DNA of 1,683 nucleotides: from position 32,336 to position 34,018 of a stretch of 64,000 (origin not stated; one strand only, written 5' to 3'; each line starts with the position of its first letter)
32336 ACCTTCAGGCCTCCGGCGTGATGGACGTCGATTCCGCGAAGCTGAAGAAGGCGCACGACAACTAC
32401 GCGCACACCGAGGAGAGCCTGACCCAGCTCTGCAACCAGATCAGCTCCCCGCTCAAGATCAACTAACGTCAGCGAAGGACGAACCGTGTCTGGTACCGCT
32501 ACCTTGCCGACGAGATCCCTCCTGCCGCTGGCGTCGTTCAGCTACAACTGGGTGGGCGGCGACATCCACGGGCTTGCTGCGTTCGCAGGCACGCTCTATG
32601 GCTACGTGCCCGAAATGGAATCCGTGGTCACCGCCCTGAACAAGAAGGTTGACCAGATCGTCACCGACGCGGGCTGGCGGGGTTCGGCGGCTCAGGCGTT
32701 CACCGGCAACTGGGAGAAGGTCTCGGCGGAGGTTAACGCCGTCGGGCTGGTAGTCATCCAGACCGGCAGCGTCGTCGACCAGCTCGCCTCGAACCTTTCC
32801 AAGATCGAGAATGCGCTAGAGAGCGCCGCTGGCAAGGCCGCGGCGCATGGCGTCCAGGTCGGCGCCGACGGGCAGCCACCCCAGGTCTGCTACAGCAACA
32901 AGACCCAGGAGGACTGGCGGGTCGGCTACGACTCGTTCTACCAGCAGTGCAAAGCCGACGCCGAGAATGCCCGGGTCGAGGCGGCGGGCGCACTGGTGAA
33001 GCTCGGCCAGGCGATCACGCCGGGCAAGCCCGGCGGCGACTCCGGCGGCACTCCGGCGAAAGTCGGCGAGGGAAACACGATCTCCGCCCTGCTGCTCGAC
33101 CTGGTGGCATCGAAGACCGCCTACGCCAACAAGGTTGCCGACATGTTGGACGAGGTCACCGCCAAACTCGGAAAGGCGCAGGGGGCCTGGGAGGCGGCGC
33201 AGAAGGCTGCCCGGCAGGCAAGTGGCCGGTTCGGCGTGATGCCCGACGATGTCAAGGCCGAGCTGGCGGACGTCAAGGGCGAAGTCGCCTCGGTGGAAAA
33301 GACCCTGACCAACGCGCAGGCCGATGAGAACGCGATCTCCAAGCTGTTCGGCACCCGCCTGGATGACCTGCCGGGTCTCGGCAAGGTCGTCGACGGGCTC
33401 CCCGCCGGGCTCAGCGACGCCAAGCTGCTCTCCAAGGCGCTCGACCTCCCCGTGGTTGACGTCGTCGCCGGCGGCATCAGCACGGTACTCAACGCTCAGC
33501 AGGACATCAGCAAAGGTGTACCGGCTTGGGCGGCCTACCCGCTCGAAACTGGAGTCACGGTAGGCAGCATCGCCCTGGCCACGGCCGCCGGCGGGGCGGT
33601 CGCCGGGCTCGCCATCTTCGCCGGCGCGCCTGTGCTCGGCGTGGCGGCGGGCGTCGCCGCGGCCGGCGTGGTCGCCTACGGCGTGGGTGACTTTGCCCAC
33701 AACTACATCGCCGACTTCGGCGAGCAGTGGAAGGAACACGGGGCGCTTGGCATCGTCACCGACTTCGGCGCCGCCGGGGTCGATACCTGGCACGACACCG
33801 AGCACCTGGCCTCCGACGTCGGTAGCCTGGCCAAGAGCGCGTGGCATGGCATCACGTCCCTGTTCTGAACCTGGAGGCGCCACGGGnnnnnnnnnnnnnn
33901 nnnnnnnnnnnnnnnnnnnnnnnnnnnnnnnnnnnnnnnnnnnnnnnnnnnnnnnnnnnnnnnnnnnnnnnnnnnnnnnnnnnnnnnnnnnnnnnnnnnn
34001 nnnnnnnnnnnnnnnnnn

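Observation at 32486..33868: Candidate T7SS membrane-targeting effector: WXG-like head, long helical stalk, glycine-zipper C-terminus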

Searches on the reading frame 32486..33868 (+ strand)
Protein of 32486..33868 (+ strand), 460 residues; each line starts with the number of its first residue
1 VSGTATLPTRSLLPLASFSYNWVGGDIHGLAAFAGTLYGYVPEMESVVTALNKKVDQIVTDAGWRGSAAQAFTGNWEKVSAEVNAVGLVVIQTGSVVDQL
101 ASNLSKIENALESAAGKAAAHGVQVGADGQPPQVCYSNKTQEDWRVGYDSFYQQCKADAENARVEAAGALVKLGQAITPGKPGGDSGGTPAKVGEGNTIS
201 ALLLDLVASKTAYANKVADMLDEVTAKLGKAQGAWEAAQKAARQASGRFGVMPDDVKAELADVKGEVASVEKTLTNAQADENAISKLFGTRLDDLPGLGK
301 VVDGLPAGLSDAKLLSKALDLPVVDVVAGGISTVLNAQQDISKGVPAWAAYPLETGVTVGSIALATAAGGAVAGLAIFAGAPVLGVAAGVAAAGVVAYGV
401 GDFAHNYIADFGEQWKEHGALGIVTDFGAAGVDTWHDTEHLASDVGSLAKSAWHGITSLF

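Call 3: search_protein_families(library=pfam, proteins=[window:32486-33868:+], max_evalue=0.1)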
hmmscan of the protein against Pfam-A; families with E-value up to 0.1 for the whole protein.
window:32486-33868:+ (460 aa): 3 families
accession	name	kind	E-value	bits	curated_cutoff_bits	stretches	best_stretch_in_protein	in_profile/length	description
PF06013.18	WXG100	-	2.5e-08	34.5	27.3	1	29-108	8-85/86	Proteins of 100 residues with WXG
PF18879.6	EspA_EspE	-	0.015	16.2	27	1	47-108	18-79/84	EspA/EspE family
PF07836.16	DmpG_comm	-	0.064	13.3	27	0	148-175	16-43/63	DmpG-like communication domain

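Call 4: search_protein_families(library=ncbifam, proteins=[window:32486-33868:+], max_evalue=0.1)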
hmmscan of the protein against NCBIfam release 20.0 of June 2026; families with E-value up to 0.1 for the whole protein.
window:32486-33868:+ (460 aa): 2 families
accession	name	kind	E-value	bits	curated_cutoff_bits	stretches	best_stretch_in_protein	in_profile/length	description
TIGR03930.1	WXG100_ESAT6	subfamily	2.1e-07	31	44.85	1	30-109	9-86/90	WXG100 family type VII secretion target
TIGR04320.1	Surf_Exclu_PgrA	domain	0.0078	15.6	70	1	209-283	247-316/360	SEC10/PgrA surface exclusion domain-containing protein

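Call 6: find_homologous_proteins(query=window:32486-33868:+, max_evalue=0.001)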
Query window:32486-33868:+ (460 aa): 228 proteins with E <= 0.001 among 8000 candidates; the best 120 are listed.
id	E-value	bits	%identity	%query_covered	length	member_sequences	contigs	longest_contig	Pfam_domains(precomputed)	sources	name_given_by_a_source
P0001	5.8e-293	990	100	100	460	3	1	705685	PF06013.19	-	-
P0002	4.3e-266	901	90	100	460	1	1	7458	PF06013.19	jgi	jgi:uncharacterized protein YukE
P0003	2.7e-250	849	85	100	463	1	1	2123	-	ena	-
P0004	1.3e-249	847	86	99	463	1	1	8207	PF06013.19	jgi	-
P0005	5.2e-247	838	85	100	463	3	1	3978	PF06013.19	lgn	-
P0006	1.4e-244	830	83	100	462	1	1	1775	PF06013.19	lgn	-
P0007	1.8e-241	820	82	100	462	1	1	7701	PF06013.19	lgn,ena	-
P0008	3.9e-241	819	82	100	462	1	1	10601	PF06013.19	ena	-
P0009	4.6e-241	819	82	100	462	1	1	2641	PF06013.19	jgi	-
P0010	6.1e-241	818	82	100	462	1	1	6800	-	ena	-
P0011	1.9e-239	813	83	100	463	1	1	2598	-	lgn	-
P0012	3.2e-237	806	82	99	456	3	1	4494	-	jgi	-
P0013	4.9e-237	805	81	100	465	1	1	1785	-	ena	-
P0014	8.6e-235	798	80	100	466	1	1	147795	PF06013.19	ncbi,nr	ncbi:MAG TPA: WXG100 family type VII secretion target [Streptosporangiaceae bacterium]|nr:WXG100 fam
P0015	9.8e-225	765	77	100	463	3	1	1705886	-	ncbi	-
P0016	3.8e-224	763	78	100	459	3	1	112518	PF06013.19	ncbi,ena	-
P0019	2.6e-221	754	76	100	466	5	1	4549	PF06013.19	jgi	jgi:uncharacterized protein YukE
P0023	1.1e-219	748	77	100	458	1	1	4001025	PF06013.19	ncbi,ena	-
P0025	8.6e-219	745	77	100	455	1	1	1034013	PF06013.19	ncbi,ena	-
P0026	1.0e-218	745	77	100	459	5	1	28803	PF06013.19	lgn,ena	-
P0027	1.2e-218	745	76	100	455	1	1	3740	PF06013.19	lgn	-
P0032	7.6e-215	732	75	100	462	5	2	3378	PF06013.19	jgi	jgi:uncharacterized protein YukE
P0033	2.1e-214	731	76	100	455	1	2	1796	PF06013.19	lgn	-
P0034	6.8e-212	723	73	100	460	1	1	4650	PF06013.19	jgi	jgi:uncharacterized protein YukE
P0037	2.5e-206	704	72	100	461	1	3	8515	PF06013.19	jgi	jgi:uncharacterized protein YukE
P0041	2.1e-202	691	72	100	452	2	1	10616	PF06013.19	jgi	-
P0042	2.3e-202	691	71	100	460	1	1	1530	PF06013.19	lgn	-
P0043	5.0e-202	690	70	100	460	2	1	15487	PF06013.19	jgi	jgi:uncharacterized protein YukE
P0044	9.4e-202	689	71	100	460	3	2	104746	PF06013.19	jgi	jgi:uncharacterized protein YukE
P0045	6.6e-201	686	72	100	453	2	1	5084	PF06013.19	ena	-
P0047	1.2e-198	679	71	99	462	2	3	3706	PF06013.19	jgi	-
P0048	3.8e-198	677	70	100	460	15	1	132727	PF06013.19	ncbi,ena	-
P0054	1.8e-187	642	68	100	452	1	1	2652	PF06013.19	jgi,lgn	jgi:uncharacterized protein YukE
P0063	3.1e-182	625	67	100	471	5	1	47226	PF06013.19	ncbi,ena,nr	ncbi:MAG TPA: hypothetical protein VMI33_24025 [Streptosporangiaceae bacterium]|nr:hypothetical prot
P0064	1.9e-181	622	66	99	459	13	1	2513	PF06013.19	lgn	-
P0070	1.5e-178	613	64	100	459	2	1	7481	PF06013.19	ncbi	-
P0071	3.7e-178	611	67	100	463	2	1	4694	PF06013.19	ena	-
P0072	8.2e-178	610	65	99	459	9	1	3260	PF06013.19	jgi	jgi:uncharacterized protein YukE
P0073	1.8e-177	609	64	100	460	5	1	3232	PF06013.19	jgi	jgi:uncharacterized protein YukE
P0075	3.0e-177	608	65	99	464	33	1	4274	PF06013.19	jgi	-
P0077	1.0e-176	607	66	99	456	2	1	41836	PF06013.19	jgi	jgi:uncharacterized protein YukE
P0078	2.3e-176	605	66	99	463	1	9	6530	PF06013.19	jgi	jgi:uncharacterized protein YukE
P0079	1.1e-175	603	65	100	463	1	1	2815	PF06013.19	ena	-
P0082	5.5e-175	601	63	100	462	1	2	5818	PF06013.19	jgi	jgi:uncharacterized protein YukE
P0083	8.6e-174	597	63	100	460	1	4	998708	PF06013.19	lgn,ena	-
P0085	1.8e-173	596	63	99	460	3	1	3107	PF06013.19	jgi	jgi:uncharacterized protein YukE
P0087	3.3e-171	588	65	100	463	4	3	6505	PF06013.19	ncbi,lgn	-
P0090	2.2e-169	582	62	100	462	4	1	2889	PF06013.19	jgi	jgi:uncharacterized protein YukE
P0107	9.8e-164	564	60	96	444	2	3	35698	PF06013.19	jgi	jgi:uncharacterized protein YukE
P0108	2.9e-163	562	60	100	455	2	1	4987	PF06013.19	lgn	-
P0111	3.6e-151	522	58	99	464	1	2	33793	PF06013.19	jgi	jgi:uncharacterized protein YukE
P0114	7.3e-148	512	58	98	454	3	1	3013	PF06013.19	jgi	jgi:uncharacterized protein YukE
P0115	2.9e-144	500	56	98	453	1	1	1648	PF06013.19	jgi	jgi:uncharacterized protein YukE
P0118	1.8e-139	484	64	80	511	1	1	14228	PF06013.19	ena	-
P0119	9.6e-139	481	55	100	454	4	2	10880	PF06013.19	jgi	jgi:uncharacterized protein YukE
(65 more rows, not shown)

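Call 7: search_solved_structures(query=window:32486-33868:+, max_evalue=1, show_alignments=2)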
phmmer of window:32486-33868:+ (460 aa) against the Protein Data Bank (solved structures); distinct sequences matched with E-value up to 1: 1.
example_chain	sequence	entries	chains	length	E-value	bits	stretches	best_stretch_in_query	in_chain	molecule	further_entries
6j19_B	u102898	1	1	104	0.48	12.7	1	191-278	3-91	ESAT-6-like protein EsxB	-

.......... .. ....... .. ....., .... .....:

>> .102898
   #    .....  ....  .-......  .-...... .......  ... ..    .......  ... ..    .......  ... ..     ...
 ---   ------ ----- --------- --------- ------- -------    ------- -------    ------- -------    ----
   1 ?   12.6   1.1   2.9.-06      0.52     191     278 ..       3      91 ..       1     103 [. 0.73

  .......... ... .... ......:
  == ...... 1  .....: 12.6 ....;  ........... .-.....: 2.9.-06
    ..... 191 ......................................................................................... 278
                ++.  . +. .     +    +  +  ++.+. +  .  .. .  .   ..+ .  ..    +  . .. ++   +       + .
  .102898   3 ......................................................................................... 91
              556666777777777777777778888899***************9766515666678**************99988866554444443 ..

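Call 24: find_related_loci(query=A1, collection=genome_contigs, flank=10000)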
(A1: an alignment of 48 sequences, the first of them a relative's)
Query A1 (460 aa) in genome_contigs; peptide patterns used: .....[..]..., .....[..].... (x = any residue, [..] = any of these).
85 stretches matched a pattern; 40 encode a relative of the query (tblastn E <= 1e-3); 38 distinct loci.
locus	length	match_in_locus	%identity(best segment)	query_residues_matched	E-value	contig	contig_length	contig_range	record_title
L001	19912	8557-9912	77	4-460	0e+0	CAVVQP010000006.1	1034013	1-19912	MAG: uncultured Actinomycetota bacterium isolate MFD02671.bin.2.58 genome assembly, contig: contig_18730, whole genome s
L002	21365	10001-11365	77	4-460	0e+0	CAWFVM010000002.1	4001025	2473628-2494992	MAG: uncultured Actinomycetota bacterium isolate MFD04967.bin.2.167 genome assembly, contig: contig_14546, whole genome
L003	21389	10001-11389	77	1-460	0e+0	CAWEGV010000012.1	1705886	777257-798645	MAG: uncultured Actinomycetota bacterium isolate MFD09603.bin.1.83 genome assembly, contig: contig_920, whole genome sho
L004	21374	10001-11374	71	1-458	0e+0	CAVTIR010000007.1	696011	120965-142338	MAG: uncultured Actinomycetota bacterium isolate MFD06092.bin.2.113 genome assembly, contig: contig_28329, whole genome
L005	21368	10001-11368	65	4-460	2e-178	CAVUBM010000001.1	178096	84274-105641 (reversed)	MAG: uncultured Actinomycetota bacterium isolate MFD05841.bin.2.132 genome assembly, contig: contig_100281, whole genome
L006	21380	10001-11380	66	1-460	5e-175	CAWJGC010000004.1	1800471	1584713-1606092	MAG: uncultured Actinomycetota bacterium isolate MFD05377.bin.2.79 genome assembly, contig: contig_13100, whole genome s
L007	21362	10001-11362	63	4-458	2e-173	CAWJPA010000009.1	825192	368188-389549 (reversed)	MAG: uncultured Actinomycetota bacterium isolate MFD04463.bin.1.235 genome assembly, contig: contig_75573, whole genome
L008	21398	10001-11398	66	1-460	2e-172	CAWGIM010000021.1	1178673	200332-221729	MAG: uncultured Actinomycetota bacterium isolate MFD09671.bin.1.161 genome assembly, contig: contig_7032, whole genome s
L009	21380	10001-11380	67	5-460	3e-167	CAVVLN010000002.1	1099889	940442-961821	MAG: uncultured Actinomycetota bacterium isolate MFD03399.bin.1.21 genome assembly, contig: contig_15093, whole genome s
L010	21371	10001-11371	63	4-460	1e-165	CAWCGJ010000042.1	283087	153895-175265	MAG: uncultured Actinomycetota bacterium isolate MFD01248.bin.2.7 genome assembly, contig: contig_9154, whole genome sho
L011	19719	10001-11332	61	8-460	2e-161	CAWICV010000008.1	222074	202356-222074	MAG: uncultured Actinomycetes bacterium isolate MFD09603.bin.1.279 genome assembly, contig: contig_3110, whole genome sh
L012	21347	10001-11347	64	5-460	4e-160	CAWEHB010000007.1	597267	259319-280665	MAG: uncultured Actinomycetota bacterium isolate MFD03044.bin.2.59 genome assembly, contig: contig_3348, whole genome sh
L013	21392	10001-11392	68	1-460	0e+0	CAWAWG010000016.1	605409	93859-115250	MAG: uncultured Actinomycetota bacterium isolate MFD04463.bin.2.57 genome assembly, contig: contig_5187, whole genome sh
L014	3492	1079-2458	65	4-460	4e-161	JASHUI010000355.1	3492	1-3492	MAG: Streptosporangiaceae bacterium isolate JOPF175 JOPF_A011_contig_37437, whole genome shotgun sequence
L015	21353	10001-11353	61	6-460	5e-153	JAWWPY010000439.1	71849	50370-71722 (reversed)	MAG: Streptosporangiaceae bacterium isolate BP_381 scaffold_3887419, whole genome shotgun sequence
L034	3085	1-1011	37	121-456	4e-36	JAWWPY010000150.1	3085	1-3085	MAG: Streptosporangiaceae bacterium isolate BP_381 scaffold_575347, whole genome shotgun sequence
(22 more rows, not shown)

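Call 28: predict_structure(alignment_id=A1)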
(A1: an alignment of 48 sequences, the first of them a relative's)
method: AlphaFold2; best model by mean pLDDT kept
length: 460 residues; sequences in the alignment: 48
mean_pLDDT: 58.0   pTM: 0.42
mean pLDDT of the five models: 58.0, 52.1, 47.4, 46.6, 44.6
residues with pLDDT >= 90: 46; 70-90: 102; 50-70: 103; < 50: 209
segments of 3 or more residues with pLDDT < 50: 1-3, 178-211, 281-343, 345-353, 355-412, 418-428, 437-460
pLDDT, mean of each block of 10 residues (from residue 1): 59 87 79 68 62 62 57 56 64 80 93 95 91 89 94 92 73 53 30 34 39 59 79 82 67 83 81 64 39 38 37 36 40 42 44 42 37 28 27 36 41 46 45 46 36 35
secondary structure, 60 per line:
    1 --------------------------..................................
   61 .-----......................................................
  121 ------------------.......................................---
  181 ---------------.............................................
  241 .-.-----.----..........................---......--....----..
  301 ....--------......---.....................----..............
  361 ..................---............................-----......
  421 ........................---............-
elements in order: H27-61 H67-120 H139-177 H196-241 H254-279 H283-288 H299-304 H313-318 H323-342 H347-378 H382-409 H415-444 H448-459

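Call 30: search_protein_representatives(alignment_id=A1)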
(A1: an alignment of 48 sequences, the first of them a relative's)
Query: 48 sequences, 462 profile positions. Proteins with E-value up to 0.001 (for the whole library): 325; up to 1e-10: 235; up to 1e-30: 95. The best 150 are listed.
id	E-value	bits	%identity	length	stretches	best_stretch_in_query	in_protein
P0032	1.9e-238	808.7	-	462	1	1-462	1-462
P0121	8.1e-128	444.0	-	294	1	1-280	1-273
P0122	2.3e-121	422.7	-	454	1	9-458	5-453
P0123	3.7e-106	372.6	-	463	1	10-448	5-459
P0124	1.5e-91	324.4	-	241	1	225-461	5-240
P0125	2.3e-88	313.9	-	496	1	11-458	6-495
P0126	7.5e-88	312.2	-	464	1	9-458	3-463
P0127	7.8e-88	312.1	-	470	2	12-310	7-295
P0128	6.8e-82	292.6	-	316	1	9-328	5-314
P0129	7.2e-82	292.5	-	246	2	347-462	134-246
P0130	5.3e-80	286.3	-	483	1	41-411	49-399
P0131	5.8e-76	273.0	-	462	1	15-458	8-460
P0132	2.6e-73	264.3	-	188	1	5-164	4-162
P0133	2.5e-72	261.0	-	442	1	21-458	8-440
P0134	4.0e-71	257.0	-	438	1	6-458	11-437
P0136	5.9e-69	249.9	-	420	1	9-248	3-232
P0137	7.9e-69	249.5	-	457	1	10-458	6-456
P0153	1.8e-56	208.7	-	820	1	14-459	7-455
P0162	1.2e-50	189.5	-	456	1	16-459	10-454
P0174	3.4e-43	165.0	-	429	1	20-462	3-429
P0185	7.9e-40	153.9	-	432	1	20-462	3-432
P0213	3.8e-31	125.2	-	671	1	193-458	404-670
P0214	4.8e-31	124.9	-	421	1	23-462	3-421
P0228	5.6e-28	114.8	-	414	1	24-458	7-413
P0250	7.4e-23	97.9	-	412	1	23-458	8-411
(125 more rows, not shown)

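Call 32: list_cluster_members(proteins=[P0153, P0213, P0174, P0185, P0214, P0228, P0250, P0162, P0137, P0136])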
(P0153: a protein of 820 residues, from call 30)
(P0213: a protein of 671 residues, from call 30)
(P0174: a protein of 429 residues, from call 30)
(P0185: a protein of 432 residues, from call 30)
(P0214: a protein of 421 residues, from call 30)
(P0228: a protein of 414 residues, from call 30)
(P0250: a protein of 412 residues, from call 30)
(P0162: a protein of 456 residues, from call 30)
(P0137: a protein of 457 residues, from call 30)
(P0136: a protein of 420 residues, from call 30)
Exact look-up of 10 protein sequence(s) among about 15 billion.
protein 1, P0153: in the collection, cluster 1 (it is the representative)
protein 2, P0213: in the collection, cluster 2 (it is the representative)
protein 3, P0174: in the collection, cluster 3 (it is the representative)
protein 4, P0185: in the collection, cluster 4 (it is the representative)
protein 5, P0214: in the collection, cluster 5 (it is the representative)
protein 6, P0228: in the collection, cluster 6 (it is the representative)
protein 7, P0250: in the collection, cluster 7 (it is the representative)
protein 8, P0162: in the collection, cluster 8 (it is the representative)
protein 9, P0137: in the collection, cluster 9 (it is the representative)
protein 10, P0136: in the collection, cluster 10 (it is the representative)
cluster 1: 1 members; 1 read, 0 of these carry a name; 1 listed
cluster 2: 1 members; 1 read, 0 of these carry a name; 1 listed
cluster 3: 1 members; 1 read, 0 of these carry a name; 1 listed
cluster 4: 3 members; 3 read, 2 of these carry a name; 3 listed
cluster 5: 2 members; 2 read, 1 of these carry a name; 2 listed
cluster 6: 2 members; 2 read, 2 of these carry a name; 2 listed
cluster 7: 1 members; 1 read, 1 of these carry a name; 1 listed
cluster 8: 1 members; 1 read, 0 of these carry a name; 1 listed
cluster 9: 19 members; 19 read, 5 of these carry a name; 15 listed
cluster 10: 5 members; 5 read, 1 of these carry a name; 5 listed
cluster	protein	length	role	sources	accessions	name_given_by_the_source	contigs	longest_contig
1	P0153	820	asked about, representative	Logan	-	-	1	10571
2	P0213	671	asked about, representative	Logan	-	-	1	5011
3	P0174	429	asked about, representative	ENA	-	-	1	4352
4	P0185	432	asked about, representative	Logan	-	-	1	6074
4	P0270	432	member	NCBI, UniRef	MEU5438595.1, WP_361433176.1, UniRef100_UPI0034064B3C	WXG100 family type VII secretion target [Streptomyces sp. NPDC020719] | WXG100 family type VII secretion target n=1 Tax=Streptomyces sp. NPDC020719 TaxID=3154896 ...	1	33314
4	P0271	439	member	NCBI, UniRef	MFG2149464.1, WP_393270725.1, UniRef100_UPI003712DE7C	WXG100 family type VII secretion target [Streptomyces sp. NPDC048696] | WXG100 family type VII secretion target n=1 Tax=Streptomyces sp. NPDC048696 TaxID=3365585 ...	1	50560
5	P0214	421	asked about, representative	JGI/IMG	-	uncharacterized protein YukE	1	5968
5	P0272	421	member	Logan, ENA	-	-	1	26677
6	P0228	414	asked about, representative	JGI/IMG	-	uncharacterized protein YukE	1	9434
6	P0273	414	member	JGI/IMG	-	uncharacterized protein YukE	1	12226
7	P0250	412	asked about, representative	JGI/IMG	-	uncharacterized protein YukE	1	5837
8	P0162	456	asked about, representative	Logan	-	-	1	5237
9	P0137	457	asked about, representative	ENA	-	-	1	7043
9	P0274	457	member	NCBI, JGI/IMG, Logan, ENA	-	hypothetical protein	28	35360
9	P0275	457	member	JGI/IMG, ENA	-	hypothetical protein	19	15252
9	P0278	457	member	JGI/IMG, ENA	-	hypothetical protein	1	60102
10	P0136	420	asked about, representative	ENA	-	-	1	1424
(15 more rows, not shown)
